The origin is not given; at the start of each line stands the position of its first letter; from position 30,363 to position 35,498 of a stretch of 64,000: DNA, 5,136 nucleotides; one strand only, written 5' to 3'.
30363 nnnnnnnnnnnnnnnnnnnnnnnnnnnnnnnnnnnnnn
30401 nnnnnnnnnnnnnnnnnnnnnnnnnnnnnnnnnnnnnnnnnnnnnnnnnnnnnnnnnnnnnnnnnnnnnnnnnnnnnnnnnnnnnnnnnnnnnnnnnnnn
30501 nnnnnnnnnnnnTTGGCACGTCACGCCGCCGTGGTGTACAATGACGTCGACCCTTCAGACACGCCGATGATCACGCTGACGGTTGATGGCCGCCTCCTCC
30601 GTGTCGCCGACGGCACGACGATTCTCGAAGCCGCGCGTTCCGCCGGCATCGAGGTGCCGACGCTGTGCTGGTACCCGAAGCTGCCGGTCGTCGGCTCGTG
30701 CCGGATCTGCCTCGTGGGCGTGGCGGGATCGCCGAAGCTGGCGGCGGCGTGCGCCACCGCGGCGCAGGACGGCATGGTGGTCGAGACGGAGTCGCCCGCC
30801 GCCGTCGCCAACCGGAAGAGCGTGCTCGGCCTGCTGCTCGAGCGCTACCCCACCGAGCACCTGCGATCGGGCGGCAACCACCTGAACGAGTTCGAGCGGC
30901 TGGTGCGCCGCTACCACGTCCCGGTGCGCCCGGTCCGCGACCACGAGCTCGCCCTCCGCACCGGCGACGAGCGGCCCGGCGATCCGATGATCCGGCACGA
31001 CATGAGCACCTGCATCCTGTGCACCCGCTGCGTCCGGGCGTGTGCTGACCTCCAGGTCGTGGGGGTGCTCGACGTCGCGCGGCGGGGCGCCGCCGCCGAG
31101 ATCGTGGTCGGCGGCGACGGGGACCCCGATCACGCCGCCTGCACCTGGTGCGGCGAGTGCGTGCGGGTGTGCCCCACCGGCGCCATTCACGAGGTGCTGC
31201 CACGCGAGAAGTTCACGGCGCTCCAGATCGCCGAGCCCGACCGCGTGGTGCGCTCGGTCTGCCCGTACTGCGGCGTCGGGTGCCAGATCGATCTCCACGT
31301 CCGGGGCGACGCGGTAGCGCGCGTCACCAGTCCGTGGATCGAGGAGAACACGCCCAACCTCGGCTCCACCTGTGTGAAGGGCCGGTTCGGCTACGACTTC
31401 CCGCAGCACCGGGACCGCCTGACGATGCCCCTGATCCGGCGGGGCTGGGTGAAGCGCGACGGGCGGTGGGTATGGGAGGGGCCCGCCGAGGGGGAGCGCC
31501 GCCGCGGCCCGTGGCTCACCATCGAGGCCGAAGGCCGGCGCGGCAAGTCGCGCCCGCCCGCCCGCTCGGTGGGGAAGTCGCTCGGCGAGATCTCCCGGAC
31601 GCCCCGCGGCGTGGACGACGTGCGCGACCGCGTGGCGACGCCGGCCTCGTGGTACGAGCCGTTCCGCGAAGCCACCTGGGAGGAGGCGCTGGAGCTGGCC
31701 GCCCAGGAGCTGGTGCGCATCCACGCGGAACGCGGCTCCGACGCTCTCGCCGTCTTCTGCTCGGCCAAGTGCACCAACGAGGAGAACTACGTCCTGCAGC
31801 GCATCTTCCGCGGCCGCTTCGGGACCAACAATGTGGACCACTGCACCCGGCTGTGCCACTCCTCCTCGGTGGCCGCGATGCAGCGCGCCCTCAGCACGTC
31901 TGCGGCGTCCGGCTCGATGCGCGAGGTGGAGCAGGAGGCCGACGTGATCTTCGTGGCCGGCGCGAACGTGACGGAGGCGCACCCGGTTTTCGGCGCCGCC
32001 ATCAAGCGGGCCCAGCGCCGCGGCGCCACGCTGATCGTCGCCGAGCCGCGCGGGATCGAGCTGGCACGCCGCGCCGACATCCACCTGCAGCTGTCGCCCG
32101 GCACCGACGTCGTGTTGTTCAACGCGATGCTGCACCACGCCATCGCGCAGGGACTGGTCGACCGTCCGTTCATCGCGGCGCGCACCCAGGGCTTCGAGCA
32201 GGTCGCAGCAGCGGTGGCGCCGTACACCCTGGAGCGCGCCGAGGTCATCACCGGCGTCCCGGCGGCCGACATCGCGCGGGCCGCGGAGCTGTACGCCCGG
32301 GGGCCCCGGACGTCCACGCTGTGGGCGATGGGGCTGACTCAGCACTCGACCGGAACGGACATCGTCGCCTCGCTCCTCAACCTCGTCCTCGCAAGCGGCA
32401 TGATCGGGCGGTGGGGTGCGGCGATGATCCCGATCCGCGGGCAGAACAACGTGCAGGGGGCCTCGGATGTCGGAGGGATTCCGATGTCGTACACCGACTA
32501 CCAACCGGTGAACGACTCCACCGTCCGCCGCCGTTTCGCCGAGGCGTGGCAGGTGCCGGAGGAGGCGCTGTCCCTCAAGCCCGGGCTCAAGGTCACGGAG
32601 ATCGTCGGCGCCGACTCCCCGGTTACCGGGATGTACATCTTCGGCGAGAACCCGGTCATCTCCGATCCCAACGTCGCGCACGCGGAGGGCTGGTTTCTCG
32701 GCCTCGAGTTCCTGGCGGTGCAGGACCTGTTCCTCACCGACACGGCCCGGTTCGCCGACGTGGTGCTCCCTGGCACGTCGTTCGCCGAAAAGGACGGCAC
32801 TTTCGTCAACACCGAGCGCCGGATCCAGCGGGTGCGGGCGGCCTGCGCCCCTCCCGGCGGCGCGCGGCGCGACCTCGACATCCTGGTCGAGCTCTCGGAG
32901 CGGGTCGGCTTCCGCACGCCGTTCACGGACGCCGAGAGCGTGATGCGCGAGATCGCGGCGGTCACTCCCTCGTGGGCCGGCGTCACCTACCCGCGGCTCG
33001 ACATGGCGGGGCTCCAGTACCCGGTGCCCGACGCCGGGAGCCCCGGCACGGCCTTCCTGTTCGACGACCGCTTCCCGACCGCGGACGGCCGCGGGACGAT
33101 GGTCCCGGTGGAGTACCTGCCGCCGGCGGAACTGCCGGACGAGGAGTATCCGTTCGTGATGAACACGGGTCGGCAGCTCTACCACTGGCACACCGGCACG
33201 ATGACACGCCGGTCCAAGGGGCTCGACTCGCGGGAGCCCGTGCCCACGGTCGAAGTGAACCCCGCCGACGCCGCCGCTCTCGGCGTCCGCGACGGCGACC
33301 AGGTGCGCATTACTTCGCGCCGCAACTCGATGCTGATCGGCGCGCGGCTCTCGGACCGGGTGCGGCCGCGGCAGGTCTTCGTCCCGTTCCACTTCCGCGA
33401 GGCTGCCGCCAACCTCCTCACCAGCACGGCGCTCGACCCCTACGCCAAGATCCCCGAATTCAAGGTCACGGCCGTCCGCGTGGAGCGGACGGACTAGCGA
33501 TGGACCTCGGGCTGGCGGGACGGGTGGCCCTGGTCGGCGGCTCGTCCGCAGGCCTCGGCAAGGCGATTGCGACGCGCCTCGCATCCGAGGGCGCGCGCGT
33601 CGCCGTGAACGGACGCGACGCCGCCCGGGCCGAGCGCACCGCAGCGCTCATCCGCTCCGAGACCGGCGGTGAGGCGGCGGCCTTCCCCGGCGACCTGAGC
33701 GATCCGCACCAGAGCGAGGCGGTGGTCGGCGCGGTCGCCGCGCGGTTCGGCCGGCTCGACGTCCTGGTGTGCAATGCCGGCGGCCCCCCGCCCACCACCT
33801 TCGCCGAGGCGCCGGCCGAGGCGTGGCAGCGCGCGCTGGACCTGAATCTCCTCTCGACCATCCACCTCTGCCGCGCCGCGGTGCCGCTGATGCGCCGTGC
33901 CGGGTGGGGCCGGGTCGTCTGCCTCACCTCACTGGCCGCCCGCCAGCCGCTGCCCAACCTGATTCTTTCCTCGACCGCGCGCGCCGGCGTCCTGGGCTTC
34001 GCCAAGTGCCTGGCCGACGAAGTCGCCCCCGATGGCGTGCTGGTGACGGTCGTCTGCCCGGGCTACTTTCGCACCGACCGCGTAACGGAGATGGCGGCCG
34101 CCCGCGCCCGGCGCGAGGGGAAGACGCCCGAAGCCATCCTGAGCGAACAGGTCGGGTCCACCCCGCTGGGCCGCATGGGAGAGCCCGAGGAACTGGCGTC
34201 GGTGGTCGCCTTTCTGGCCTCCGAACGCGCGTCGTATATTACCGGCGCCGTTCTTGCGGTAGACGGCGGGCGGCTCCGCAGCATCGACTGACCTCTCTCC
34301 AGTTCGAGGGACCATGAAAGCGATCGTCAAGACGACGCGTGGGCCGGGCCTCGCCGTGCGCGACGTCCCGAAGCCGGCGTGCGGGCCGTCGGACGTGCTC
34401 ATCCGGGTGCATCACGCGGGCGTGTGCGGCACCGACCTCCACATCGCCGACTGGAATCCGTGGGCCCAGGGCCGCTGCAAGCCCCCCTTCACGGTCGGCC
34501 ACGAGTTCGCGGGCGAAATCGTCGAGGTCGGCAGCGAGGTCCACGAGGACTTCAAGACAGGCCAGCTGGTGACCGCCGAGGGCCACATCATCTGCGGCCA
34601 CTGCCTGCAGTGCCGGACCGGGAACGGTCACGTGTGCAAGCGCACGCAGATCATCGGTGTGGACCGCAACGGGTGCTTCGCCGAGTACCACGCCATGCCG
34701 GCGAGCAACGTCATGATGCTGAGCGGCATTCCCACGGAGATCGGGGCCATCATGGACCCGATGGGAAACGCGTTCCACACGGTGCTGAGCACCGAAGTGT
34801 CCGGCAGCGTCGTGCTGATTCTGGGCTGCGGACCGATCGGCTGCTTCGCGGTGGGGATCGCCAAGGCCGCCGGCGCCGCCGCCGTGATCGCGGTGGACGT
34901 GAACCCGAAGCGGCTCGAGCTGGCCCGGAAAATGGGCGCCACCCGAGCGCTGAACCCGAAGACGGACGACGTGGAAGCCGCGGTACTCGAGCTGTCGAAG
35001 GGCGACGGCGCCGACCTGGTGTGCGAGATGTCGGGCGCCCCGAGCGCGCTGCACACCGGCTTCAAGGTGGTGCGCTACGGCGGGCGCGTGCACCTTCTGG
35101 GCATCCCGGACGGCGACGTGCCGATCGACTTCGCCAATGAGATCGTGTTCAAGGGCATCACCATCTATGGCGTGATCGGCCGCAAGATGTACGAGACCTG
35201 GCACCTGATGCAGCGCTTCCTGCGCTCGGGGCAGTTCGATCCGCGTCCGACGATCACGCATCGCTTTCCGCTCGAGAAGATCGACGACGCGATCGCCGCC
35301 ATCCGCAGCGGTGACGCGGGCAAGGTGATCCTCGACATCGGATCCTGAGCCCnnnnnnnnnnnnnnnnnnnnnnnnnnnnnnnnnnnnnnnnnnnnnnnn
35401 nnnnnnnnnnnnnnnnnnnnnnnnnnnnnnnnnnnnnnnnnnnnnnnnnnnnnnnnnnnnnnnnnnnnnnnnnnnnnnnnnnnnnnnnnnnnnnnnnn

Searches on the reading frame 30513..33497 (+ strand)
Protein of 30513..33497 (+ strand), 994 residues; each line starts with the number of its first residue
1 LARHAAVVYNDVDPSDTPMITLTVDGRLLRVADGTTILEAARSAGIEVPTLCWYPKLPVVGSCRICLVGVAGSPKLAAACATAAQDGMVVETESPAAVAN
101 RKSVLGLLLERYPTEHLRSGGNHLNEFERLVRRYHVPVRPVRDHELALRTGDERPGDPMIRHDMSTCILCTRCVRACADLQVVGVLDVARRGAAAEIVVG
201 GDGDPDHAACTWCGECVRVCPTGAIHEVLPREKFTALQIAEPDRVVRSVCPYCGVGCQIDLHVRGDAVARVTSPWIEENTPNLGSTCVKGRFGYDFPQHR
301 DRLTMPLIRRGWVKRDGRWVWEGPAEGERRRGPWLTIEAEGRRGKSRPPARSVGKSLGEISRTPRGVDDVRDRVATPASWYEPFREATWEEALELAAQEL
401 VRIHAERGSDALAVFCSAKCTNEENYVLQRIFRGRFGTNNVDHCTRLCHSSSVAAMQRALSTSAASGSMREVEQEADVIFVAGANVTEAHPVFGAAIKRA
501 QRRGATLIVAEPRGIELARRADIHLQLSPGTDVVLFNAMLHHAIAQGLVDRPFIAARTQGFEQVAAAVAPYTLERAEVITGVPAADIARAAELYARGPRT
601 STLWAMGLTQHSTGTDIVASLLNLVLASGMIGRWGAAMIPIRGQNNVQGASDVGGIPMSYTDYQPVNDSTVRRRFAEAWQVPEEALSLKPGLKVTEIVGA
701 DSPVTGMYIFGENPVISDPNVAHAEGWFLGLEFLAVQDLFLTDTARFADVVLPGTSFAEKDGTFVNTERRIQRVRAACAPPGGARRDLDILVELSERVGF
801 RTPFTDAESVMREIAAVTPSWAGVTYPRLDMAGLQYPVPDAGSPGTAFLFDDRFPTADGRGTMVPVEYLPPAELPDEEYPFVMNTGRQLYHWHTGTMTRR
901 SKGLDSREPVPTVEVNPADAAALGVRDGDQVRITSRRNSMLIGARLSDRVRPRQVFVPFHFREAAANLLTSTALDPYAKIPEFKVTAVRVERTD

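Call 72: search_protein_families(library=pfam, proteins=[window:30513-33497:+], max_evalue=0.00001)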
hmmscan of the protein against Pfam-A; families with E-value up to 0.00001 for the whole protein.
window:30513-33497:+ (994 aa): 10 families
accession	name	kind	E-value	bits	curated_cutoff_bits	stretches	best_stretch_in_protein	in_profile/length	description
PF00384.28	Molybdopterin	-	3.4e-60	204.4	24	1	384-797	14-353/353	Molybdopterin oxidoreductase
PF01568.27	Molydop_binding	-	8.4e-36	122.8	26.8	1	881-987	1-110/110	Molydopterin dinucleotide binding domain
PF13510.11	Fer2_4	-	3.4e-21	75.5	22.8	1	19-94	3-81/82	2Fe-2S iron-sulfur cluster binding domain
PF04879.21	Molybdop_Fe4S4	-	7e-13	48.8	22.7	1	244-296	2-52/55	Molybdopterin oxidoreductase Fe4S4 domain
PF22117.2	Fer4_Nqo3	-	4.9e-09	36.7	27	1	158-225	2-66/67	NADH-quinone oxidoreductase subunit 3, ferredoxin-like domain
PF12838.12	Fer4_7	-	6.2e-07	30.2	27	1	166-224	1-52/52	4Fe-4S dicluster domain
PF12837.12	Fer4_6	-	1e-06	28.8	25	0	160-179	2-21/24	4Fe-4S binding domain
PF13237.11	Fer4_10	-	1.3e-06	28.6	25.5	1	160-221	2-53/53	4Fe-4S dicluster domain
PF13187.11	Fer4_9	-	1.8e-06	28.3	27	1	167-225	2-52/52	4Fe-4S dicluster domain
PF13484.11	Fer4_16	-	6.6e-06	27.3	30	0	210-233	2-23/66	4Fe-4S double cluster binding domain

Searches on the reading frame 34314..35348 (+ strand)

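Call 73: search_protein_families(library=pfam, proteins=[window:34314-35348:+], max_evalue=0.00001)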
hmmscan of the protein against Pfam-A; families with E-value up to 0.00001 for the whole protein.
window:34314-35348:+ (344 aa): 4 families
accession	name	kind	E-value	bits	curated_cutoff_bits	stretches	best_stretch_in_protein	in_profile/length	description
PF00107.32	ADH_zinc_N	-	2.2e-33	115.4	31.8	1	174-302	1-126/129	Zinc-binding dehydrogenase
PF08240.17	ADH_N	-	4.9e-28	97.9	23.5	1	24-136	1-102/104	Alcohol dehydrogenase GroES-like domain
PF16912.11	Glu_dehyd_C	-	1.8e-08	34.5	34.9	1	160-327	27-198/211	Glucose dehydrogenase C-terminus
PF13602.12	ADH_zinc_N_2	-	3e-06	28.6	27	1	207-340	1-134/134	Zinc-binding dehydrogenase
